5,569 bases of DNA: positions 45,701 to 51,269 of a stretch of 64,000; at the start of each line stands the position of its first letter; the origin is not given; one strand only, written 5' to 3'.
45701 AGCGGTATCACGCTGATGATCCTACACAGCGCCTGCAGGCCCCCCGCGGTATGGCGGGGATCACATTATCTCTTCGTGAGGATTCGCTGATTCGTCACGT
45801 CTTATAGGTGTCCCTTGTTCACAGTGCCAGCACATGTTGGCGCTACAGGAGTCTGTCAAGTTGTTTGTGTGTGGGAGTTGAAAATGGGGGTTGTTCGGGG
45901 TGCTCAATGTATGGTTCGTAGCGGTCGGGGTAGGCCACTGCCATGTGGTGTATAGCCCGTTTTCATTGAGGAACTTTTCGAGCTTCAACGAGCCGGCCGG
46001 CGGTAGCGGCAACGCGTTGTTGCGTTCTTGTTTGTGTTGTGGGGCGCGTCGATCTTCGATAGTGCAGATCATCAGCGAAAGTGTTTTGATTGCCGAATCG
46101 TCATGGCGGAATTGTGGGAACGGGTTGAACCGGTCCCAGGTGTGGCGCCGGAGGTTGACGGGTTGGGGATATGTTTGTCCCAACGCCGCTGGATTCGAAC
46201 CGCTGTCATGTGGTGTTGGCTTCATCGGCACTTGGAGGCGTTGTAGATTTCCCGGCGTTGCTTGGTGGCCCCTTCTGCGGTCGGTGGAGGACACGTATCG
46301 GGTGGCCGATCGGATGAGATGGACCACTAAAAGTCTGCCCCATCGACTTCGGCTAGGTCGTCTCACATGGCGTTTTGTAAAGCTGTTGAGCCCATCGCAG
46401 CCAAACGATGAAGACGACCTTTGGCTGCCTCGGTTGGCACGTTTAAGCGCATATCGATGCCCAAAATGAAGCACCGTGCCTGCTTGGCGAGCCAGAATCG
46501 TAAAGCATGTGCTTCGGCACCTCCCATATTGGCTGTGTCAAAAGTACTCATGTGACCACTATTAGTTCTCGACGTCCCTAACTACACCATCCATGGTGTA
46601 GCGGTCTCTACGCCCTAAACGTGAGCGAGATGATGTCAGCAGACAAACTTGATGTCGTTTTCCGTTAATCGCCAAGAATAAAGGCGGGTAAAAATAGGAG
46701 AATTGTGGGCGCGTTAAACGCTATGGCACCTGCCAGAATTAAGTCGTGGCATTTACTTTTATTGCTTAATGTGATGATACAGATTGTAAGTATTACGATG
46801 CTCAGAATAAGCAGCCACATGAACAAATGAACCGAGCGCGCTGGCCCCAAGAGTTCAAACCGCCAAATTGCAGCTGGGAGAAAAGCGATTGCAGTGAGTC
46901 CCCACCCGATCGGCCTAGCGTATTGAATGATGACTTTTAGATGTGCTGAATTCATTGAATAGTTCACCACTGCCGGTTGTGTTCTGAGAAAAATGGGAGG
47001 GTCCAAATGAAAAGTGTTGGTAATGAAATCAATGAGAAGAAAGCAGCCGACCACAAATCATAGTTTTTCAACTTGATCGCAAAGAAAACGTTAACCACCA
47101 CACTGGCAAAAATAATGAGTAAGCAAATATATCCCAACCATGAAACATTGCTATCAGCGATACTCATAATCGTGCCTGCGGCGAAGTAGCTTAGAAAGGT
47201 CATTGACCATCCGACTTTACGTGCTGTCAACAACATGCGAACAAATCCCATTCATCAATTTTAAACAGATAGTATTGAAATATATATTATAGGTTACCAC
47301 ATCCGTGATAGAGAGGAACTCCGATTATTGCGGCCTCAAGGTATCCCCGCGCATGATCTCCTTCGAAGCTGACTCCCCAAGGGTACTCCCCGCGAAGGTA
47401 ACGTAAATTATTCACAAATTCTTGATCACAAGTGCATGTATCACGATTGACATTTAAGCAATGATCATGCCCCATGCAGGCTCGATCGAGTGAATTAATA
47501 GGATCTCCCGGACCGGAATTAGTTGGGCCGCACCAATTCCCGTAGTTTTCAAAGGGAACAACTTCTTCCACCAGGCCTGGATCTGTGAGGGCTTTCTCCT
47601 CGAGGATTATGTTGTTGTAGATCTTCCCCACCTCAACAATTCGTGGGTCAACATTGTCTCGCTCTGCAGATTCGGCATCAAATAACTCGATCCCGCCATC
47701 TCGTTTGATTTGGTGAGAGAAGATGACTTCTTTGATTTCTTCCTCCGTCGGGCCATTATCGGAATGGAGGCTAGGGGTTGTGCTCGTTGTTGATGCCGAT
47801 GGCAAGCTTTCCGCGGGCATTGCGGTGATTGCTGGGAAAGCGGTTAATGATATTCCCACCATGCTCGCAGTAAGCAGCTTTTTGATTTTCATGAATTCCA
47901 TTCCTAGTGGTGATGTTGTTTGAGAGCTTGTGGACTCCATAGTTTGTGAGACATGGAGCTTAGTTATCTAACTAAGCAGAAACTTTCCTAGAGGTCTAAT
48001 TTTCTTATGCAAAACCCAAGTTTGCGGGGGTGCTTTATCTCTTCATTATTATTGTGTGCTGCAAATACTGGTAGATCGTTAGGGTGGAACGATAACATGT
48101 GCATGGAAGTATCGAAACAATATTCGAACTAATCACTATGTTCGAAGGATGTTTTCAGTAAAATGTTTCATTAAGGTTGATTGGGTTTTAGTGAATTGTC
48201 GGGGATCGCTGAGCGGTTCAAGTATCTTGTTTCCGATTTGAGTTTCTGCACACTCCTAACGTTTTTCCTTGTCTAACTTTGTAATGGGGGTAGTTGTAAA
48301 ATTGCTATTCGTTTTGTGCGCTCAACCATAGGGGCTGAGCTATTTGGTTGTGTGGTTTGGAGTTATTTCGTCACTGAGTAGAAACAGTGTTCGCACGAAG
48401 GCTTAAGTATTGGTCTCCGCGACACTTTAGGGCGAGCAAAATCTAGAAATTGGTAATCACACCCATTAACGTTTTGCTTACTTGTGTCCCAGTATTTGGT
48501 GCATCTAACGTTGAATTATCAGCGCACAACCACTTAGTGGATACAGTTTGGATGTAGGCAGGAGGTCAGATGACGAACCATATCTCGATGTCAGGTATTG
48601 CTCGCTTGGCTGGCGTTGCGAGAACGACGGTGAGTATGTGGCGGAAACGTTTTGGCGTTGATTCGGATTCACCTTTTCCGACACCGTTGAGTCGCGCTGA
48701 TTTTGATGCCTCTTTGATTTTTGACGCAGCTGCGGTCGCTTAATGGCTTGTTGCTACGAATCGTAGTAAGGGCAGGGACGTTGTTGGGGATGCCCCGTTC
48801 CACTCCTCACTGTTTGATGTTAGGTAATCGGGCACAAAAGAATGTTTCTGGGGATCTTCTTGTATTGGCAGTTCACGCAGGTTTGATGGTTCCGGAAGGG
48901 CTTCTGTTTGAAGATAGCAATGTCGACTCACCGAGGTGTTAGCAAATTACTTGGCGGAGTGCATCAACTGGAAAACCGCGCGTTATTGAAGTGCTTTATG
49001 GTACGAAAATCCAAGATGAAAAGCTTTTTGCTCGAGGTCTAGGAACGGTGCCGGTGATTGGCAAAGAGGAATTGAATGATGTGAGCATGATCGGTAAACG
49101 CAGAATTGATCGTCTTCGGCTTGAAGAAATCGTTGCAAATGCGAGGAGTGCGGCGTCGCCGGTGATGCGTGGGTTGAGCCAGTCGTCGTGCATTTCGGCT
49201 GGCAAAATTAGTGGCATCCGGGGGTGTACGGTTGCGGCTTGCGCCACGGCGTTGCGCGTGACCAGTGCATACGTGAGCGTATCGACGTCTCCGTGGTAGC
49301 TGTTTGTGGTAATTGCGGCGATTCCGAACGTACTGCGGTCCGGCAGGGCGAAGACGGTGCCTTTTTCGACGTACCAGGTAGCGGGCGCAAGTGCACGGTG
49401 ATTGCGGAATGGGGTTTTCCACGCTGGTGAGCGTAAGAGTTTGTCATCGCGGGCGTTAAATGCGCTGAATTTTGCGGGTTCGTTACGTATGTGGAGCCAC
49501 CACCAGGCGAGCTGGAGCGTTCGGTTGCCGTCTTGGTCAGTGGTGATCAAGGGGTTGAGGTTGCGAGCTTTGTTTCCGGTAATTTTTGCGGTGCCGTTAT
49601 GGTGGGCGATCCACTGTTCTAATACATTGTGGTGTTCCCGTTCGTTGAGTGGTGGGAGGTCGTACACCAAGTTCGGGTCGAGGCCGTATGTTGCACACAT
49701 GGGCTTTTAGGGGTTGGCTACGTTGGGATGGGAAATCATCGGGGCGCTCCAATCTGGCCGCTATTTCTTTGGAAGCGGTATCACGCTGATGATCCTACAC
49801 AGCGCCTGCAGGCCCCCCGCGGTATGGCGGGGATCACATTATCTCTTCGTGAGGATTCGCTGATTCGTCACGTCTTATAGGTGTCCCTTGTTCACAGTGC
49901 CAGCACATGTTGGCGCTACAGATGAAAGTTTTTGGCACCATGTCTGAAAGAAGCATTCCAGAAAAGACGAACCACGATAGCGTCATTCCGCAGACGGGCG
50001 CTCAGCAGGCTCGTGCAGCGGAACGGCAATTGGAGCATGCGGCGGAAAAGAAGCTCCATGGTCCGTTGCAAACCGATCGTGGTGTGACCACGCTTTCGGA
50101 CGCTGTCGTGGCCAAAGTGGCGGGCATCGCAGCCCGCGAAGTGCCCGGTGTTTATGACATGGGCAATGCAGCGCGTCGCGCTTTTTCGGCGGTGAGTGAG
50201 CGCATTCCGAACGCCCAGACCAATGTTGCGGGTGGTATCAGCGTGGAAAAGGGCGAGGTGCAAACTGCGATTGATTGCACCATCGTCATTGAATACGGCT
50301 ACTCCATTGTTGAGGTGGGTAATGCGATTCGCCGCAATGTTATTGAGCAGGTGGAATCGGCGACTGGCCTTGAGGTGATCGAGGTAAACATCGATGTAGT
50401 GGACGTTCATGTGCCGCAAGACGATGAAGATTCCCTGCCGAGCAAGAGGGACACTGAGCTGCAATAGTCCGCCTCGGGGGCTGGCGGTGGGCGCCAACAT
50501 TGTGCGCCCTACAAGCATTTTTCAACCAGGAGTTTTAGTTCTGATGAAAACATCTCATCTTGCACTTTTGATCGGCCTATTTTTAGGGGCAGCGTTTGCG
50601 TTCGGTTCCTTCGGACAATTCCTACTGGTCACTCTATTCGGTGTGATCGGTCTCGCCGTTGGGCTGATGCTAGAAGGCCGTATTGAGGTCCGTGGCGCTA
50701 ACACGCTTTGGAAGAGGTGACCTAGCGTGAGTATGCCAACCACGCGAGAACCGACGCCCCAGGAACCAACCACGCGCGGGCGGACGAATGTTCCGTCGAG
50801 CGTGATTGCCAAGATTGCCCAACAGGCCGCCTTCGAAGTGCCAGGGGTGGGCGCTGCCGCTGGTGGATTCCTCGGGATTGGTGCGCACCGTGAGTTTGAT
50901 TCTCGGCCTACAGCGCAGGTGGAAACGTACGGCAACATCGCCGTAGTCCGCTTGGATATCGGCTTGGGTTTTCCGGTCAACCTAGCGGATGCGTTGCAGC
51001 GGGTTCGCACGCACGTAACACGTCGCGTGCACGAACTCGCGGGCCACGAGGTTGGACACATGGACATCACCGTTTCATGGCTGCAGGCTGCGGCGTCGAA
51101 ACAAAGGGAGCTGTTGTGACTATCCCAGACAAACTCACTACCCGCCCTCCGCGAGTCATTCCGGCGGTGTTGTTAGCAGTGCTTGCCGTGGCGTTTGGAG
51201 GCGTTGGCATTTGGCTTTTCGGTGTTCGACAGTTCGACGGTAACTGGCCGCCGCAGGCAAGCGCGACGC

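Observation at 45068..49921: Perfect 781-bp direct repeats bracket the PLA2 module and duplicate an SRAP (YedK-like) gene; the right repeat ends exactly at the Asp23 start codon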

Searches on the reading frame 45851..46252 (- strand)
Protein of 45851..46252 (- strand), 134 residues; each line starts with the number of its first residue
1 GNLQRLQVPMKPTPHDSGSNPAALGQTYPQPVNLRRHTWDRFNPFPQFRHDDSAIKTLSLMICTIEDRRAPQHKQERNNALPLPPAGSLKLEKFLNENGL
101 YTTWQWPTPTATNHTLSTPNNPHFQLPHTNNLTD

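Call 47: search_dna_similar(query=window:45851-46252:-, collection=plasmids, mode=protein, max_evalue=1, max_rows=10)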
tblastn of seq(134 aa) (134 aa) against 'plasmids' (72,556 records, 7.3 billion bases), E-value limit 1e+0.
Records with a match: 9; places in all: 11; records where one place covers at least 80% of the query: 0.
Best place of each record, by identity: <60% 9.
By first word of the organism name: Corynebacterium 4; Mycolicibacterium 2; Gordonia 1; Acidovorax 1; Micrococcus 1.
By predicted mobility (MOB-suite, as given by PLSDB): mobilizable 5; non-mobilizable 3; conjugative 1.
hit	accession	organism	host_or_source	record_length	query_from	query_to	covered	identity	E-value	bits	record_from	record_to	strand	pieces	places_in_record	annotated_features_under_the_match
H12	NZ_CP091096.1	Corynebacterium diphtheriae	Homo sapiens,Throat swab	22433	22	126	78%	34.5%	1e-7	79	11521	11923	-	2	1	IS256 family transposase | IS3 family transposase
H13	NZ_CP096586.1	Gordonia terrae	cell culture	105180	22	121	59%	31.8%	9e-2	58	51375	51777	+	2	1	none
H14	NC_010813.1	Corynebacterium aurimucosum ATCC 700975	-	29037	28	81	40%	42.9%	1e-1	39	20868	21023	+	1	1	none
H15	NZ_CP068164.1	Corynebacterium aurimucosum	-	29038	28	81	40%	42.9%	1e-1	39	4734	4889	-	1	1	none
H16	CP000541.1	Acidovorax sp. JS42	-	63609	25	105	60%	28.6%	3e-4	46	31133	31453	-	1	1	none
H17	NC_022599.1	Micrococcus sp. V7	-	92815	22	105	63%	27.0%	1e-3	44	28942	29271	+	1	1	IS256-like element ISMlu11 family transposase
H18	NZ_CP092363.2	Mycolicibacterium crocinum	-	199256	24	105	61%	27.4%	1e-2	41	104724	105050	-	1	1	IS256 family transposase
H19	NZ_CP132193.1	Corynebacterium stationis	Guinea pig,Cecum content,Cecum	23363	32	76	34%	46.7%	4e-2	40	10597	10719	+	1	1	none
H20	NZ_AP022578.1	Mycolicibacterium aubagnense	-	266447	47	77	23%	58.1%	5e-2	40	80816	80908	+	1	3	IS256 family transposase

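Call 49: get_annotated_region(hit=H12, flank=2500)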
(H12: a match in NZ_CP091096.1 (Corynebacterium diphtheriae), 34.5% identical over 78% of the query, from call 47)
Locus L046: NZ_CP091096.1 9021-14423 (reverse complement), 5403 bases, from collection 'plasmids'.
description: Corynebacterium diphtheriae strain CD1009 plasmid unnamed, complete sequence
organism: Corynebacterium diphtheriae (NCBI taxid 1717)
taxonomy: Bacteria; Actinomycetota; Actinomycetes; Mycobacteriales; Corynebacteriaceae; Corynebacterium; Corynebacterium diphtheriae
host: -; source: Homo sapiens,Throat swab; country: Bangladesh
typing (MOB-suite, as given by PLSDB): mobilizable; relaxase MOBF,MOBP
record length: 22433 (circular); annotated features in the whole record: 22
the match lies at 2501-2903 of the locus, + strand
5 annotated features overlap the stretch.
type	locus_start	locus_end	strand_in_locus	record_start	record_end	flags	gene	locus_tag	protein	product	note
CDS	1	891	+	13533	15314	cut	-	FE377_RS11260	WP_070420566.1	penicillin-binding protein PBP2M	-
CDS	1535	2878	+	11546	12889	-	-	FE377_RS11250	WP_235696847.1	IS256 family transposase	-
CDS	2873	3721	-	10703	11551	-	-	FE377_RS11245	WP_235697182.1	IS3 family transposase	-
CDS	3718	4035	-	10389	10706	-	-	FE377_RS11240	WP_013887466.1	transposase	GO:0006313 - DNA transposition [Evidence IEA]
CDS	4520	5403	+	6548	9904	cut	mobF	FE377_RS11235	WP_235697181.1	MobF family relaxase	-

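Call 50: get_annotated_region(hit=H17, flank=2000)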
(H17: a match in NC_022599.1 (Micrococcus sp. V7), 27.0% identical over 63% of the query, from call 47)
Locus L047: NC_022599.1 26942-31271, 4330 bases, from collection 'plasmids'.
description: Micrococcus sp. V7 plasmid pLMV7, complete sequence
organism: Micrococcus sp. V7 (NCBI taxid 404582)
taxonomy: Bacteria; Actinomycetota; Actinomycetes; Micrococcales; Micrococcaceae; Micrococcus; Micrococcus sp. V7
host: -; source: -; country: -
typing (MOB-suite, as given by PLSDB): non-mobilizable; replicon rep_cluster_1356
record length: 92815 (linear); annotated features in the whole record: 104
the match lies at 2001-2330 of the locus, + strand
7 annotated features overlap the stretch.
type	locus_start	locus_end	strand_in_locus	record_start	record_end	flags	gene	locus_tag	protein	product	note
CDS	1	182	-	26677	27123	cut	-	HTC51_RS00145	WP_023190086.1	TadE family protein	-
CDS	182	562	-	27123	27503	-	-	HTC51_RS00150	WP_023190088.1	TadE/TadG family type IV pilus assembly protein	-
CDS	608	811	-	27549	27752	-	-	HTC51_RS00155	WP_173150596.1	hypothetical protein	-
CDS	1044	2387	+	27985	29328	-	-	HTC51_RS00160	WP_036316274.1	IS256-like element ISMlu11 family transposase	-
CDS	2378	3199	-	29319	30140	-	-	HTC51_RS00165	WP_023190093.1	type II secretion system F domain-containing protein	-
CDS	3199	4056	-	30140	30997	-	-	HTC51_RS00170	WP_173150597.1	type II secretion system F family protein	-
CDS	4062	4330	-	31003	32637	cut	-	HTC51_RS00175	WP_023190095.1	ATPase, T2SS/T4P/T4SS family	-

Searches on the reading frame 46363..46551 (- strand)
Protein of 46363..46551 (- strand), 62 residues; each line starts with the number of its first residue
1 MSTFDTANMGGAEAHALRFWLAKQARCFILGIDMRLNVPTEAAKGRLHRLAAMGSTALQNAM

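Call 27: search_protein_families(library=phrogs, proteins=[window:46363-46551:-], max_evalue=0.1)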
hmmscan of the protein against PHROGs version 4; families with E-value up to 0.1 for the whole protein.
window:46363-46551:- (62 aa): 0 families

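Call 28: search_protein_families(library=ncbifam, proteins=[window:46363-46551:-], max_evalue=0.1)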
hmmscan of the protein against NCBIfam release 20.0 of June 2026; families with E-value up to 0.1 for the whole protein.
window:46363-46551:- (62 aa): 0 families

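Call 48: search_dna_similar(query=window:46366-46551:-, collection=plasmids, mode=protein, max_evalue=1, max_rows=10)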
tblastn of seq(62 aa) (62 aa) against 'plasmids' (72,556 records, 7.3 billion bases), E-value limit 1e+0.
No match.

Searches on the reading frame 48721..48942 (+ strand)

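Call 27: search_protein_families(library=phrogs, proteins=[window:48721-48942:+], max_evalue=0.1)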
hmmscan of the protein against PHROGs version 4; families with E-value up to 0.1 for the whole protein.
window:48721-48942:+ (73 aa): 0 families

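Call 28: search_protein_families(library=ncbifam, proteins=[window:48721-48942:+], max_evalue=0.1)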
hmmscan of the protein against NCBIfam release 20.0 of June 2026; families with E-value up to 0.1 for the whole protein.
window:48721-48942:+ (73 aa): 1 family
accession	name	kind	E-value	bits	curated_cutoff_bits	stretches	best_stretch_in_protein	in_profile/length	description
NF050806.1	TransRegFixKCaul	equivalog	0.03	13.6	300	1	20-54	121-156/215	transcriptional regulator FixK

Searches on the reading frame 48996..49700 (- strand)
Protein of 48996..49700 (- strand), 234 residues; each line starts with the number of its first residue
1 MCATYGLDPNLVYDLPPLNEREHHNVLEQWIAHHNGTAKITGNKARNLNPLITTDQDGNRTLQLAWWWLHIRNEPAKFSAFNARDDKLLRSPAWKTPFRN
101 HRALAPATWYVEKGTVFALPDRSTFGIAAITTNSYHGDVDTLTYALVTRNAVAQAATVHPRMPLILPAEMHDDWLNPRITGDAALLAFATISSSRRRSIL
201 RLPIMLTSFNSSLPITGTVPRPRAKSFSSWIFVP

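Call 6: search_protein_families(library=pfam, proteins=[window:48996-49700:-], max_evalue=0.01)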
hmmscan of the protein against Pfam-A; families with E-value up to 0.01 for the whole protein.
window:48996-49700:- (234 aa): 1 family
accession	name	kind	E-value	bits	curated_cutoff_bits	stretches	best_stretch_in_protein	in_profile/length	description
PF02586.19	SRAP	-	5.7e-19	68.9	27.1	1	49-187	40-192/214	SOS response associated peptidase (SRAP)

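Call 8: find_encoding_contigs(protein=window:48996-49700:-, flank=10000, max_places=10)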
Protein window:48996-49700:- (234 aa): no gene with exactly this product is on record in the collection.

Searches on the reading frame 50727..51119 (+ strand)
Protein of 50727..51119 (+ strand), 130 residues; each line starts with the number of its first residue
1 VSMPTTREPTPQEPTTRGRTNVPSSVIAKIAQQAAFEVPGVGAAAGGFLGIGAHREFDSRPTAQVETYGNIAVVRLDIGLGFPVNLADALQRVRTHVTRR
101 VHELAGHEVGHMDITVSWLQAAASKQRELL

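Call 38: find_encoding_contigs(protein=window:50727-51119:+, flank=10000, max_places=10)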
Protein window:50727-51119:+ (130 aa): 3 contigs read that carry it; 3 places shown.
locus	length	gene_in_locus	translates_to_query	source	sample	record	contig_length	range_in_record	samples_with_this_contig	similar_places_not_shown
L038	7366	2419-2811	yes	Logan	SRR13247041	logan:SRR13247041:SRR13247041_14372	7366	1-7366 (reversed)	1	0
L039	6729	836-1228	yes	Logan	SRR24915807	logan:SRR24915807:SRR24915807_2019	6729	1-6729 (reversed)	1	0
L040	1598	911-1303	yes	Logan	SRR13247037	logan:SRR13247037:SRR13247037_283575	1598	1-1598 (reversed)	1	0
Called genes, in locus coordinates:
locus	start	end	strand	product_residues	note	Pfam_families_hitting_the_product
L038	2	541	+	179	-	?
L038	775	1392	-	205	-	PF02586:SRAP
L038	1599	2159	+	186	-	PF03780:Asp23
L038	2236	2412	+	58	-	-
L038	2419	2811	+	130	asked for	PF03780:Asp23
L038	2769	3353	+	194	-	PF19803:DUF6286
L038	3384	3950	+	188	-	-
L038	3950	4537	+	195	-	PF04545:Sigma70_r4 (faint), PF07638:Sigma70_ECF (weak), PF04542:Sigma70_r2, PF08281:Sigma70_r4_2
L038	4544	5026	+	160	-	-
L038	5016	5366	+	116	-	-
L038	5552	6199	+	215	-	PF11139:SfLAP (weak)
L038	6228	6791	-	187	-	PF10517:DM13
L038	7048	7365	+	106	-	?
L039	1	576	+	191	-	?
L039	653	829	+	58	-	-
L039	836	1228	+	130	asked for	PF03780:Asp23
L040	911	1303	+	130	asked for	PF03780:Asp23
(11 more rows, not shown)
